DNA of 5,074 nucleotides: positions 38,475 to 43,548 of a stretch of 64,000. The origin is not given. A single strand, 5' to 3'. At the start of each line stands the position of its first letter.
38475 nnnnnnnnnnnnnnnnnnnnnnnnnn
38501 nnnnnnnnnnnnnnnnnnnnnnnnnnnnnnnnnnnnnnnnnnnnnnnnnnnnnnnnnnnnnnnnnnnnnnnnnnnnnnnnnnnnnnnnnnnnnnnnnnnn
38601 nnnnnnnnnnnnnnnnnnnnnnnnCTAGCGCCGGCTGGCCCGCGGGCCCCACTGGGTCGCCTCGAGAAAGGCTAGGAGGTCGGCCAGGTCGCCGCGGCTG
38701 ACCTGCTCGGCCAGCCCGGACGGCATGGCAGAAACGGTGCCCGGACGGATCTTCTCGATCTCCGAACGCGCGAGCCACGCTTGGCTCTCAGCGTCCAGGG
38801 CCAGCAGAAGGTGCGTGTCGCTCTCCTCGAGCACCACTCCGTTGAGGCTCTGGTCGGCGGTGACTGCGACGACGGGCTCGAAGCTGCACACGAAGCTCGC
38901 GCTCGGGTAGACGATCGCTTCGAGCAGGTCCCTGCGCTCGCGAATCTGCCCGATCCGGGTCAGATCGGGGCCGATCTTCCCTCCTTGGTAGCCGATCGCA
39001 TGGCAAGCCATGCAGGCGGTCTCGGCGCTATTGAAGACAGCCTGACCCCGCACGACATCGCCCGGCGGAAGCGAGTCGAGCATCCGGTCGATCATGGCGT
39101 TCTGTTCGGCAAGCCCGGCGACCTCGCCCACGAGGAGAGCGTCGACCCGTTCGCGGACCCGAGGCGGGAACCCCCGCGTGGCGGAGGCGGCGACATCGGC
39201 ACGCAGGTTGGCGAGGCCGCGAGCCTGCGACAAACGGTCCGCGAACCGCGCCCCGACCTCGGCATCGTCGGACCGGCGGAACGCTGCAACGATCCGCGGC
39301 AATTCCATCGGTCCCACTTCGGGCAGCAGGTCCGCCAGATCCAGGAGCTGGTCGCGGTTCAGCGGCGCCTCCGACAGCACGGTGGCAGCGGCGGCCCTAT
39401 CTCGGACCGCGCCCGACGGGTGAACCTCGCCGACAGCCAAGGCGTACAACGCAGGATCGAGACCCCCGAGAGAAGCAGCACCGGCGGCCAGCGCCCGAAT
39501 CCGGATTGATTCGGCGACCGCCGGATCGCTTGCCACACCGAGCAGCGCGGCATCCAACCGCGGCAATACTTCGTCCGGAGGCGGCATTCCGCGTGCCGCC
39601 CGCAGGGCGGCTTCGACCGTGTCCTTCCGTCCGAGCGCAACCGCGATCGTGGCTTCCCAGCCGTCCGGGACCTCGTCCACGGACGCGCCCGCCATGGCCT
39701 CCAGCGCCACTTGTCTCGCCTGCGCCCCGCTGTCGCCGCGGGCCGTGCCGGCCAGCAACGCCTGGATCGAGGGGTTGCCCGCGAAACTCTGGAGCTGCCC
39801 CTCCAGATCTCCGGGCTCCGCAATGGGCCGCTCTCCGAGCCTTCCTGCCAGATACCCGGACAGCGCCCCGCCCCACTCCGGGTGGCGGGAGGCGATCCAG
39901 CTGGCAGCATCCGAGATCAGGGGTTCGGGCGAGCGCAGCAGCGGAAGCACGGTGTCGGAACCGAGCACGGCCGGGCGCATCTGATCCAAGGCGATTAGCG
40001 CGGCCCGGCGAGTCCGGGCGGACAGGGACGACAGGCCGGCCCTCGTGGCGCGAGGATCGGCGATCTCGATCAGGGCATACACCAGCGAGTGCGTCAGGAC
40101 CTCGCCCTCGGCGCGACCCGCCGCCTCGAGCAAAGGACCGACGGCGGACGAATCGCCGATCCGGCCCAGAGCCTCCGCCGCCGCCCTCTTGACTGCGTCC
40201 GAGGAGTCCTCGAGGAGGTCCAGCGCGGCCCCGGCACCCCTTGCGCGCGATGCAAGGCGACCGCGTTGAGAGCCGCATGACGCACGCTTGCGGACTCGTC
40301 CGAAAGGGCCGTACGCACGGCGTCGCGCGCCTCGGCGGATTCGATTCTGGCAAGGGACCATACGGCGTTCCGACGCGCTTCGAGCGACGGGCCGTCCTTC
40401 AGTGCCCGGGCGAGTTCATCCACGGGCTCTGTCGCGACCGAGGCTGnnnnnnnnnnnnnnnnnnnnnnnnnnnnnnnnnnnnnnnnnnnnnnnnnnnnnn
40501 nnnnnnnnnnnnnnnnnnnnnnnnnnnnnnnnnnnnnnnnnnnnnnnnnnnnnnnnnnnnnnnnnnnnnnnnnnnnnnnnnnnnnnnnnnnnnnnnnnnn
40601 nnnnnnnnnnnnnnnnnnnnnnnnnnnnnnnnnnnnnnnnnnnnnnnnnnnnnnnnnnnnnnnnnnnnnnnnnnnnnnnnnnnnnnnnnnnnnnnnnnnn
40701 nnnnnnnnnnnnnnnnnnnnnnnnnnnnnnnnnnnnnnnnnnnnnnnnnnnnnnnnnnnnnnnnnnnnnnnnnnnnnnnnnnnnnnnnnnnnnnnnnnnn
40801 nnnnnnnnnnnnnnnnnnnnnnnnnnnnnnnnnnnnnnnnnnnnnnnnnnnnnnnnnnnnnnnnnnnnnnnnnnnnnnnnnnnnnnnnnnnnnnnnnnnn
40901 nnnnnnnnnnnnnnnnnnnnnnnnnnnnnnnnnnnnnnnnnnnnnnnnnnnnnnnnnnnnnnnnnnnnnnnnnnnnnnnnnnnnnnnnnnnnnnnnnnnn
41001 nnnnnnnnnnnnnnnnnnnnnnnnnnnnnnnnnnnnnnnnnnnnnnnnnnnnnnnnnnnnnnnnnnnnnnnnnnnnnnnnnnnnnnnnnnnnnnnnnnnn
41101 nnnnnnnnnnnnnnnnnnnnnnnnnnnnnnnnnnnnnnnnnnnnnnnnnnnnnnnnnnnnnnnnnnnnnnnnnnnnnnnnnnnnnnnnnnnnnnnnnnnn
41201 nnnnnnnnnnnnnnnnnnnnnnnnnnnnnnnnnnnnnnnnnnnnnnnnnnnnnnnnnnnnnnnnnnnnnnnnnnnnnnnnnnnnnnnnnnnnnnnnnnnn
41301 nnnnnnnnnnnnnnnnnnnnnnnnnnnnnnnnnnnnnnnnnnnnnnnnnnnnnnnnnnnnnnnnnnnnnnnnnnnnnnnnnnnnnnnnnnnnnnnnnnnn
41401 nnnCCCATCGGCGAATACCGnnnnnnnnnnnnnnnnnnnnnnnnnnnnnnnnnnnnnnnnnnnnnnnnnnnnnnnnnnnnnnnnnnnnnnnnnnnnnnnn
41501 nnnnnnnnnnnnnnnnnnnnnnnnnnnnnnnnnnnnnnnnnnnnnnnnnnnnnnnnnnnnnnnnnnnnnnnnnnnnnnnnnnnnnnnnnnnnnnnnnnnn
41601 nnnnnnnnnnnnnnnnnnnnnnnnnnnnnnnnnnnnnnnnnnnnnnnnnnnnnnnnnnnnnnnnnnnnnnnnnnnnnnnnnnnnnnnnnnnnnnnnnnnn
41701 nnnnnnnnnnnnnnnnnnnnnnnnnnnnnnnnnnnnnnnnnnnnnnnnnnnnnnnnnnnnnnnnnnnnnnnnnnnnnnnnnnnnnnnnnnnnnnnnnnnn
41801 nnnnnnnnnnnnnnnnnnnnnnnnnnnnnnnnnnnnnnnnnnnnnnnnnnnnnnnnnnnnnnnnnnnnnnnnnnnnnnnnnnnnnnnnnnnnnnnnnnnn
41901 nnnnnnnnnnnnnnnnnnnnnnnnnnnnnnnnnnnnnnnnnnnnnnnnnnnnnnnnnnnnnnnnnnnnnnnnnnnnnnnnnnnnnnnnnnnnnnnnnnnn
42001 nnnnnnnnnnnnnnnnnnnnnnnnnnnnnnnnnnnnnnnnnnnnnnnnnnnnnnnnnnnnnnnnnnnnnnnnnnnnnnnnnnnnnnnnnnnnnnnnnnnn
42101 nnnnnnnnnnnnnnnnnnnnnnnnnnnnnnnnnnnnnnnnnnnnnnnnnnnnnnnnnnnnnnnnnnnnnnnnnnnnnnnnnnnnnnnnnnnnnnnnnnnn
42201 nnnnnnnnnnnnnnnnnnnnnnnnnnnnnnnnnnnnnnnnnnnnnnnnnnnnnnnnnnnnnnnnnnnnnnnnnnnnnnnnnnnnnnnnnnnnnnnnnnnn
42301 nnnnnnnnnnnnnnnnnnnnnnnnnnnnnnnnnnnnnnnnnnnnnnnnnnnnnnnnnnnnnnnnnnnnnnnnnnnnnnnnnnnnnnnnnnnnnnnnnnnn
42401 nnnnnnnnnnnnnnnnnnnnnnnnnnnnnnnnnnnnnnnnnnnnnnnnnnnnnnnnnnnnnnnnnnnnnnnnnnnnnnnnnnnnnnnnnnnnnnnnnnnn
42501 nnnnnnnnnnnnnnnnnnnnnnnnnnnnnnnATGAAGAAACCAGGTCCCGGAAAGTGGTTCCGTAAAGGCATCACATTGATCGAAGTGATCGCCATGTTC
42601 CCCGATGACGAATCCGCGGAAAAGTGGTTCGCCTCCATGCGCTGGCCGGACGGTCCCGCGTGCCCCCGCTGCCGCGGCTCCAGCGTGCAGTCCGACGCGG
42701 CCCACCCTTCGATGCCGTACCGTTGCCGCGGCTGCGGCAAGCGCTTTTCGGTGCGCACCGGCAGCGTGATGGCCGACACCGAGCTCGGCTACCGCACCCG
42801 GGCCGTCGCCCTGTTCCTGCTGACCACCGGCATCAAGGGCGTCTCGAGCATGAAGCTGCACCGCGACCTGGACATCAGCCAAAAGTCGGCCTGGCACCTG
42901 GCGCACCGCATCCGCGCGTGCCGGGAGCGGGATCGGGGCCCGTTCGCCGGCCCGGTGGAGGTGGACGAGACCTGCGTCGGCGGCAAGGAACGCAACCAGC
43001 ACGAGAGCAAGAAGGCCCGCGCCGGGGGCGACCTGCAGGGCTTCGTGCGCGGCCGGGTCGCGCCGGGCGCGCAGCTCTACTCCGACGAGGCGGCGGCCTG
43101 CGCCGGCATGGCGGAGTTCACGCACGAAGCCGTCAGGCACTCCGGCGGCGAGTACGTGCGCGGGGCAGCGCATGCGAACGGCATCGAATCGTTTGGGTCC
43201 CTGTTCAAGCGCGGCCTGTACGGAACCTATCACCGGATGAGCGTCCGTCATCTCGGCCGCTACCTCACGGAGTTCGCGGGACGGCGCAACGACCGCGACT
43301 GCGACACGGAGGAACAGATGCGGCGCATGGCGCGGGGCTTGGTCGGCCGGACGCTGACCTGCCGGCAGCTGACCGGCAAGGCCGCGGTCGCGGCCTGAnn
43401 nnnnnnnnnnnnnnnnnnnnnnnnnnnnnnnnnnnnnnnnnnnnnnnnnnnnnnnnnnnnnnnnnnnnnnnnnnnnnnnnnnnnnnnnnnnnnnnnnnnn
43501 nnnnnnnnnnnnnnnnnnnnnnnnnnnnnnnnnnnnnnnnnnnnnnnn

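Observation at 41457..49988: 8.5-kb composite transposon (two inverted ISKra4-like copies) caught inside a PVC-type heme-binding gene, with a perfect 8-bp target duplication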

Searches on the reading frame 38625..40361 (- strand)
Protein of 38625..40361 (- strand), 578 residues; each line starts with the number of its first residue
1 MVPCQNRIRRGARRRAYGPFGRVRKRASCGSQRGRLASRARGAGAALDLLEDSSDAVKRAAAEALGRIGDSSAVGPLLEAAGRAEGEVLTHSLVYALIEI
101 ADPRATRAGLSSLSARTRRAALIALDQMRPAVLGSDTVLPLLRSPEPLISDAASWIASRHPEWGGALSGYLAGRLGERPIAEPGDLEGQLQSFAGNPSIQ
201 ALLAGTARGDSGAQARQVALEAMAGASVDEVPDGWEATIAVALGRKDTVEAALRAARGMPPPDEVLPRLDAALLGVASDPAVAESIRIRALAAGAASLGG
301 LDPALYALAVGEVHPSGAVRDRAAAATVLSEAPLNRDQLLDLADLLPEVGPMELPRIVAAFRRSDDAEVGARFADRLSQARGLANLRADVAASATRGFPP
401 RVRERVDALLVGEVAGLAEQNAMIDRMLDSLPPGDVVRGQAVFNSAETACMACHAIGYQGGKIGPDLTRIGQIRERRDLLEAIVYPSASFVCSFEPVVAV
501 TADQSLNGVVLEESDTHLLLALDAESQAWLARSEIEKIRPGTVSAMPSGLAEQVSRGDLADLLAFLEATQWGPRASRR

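Call 13: search_protein_families(library=ncbifam, proteins=[window:38625-40361:-])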
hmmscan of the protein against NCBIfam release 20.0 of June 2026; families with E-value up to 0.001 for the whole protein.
window:38625-40361:- (578 aa): 2 families
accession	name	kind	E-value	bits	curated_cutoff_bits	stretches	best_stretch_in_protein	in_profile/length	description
TIGR02603.1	CxxCH_TIGR02603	domain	1.5e-24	86.5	68.15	1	434-567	1-132/134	putative heme-binding domain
TIGR04485.1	thiosulf_SoxX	equivalog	1.5e-06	28.8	61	1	448-514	3-66/78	sulfur oxidation c-type cytochrome SoxX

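Call 63: find_encoding_contigs(protein=window:38628-40361:-, flank=10000, max_places=5)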
Protein window:38628-40361:- (578 aa): no gene with exactly this product is on record in the collection.

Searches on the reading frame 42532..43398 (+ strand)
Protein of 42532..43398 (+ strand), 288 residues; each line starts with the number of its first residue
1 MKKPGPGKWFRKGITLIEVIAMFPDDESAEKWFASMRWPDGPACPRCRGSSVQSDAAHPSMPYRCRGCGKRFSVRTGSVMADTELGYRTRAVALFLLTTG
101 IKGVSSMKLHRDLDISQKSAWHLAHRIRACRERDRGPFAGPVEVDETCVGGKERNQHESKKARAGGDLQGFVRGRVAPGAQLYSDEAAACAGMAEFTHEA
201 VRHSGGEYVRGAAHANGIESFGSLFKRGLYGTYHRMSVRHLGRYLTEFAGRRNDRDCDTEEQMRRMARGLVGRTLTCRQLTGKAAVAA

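Call 14: search_protein_families(library=pfam, proteins=[window:42532-43398:+])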
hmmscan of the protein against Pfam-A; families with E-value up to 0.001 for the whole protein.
window:42532-43398:+ (288 aa): 3 families
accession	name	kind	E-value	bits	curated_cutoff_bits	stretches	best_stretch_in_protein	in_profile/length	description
PF12762.13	DDE_Tnp_IS1595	-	5.5e-23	82.1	27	1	167-253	65-153/153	ISXO2-like transposase domain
PF12760.12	Zn_ribbon_IS1595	-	3.3e-09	37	25.4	1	24-70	1-45/46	Transposase zinc-ribbon domain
PF09723.15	Zn_ribbon_8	-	0.00078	19.8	34.4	0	63-76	6-19/41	Zinc ribbon domain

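Call 15: search_protein_families(library=ncbifam, proteins=[window:42532-43398:+], max_evalue=0.01)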
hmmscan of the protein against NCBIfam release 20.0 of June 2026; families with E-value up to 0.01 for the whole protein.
window:42532-43398:+ (288 aa): 2 families
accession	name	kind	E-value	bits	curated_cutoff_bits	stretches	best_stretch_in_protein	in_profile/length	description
NF033547.1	transpos_IS1595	equivalog_domain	3.1e-35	122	75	2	167-255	123-215/215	IS1595 family transposase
TIGR02605.1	CxxC_CxxC_SSSS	subfamily_domain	0.0029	17.7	31.3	0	63-75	6-18/52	FmdB family zinc ribbon protein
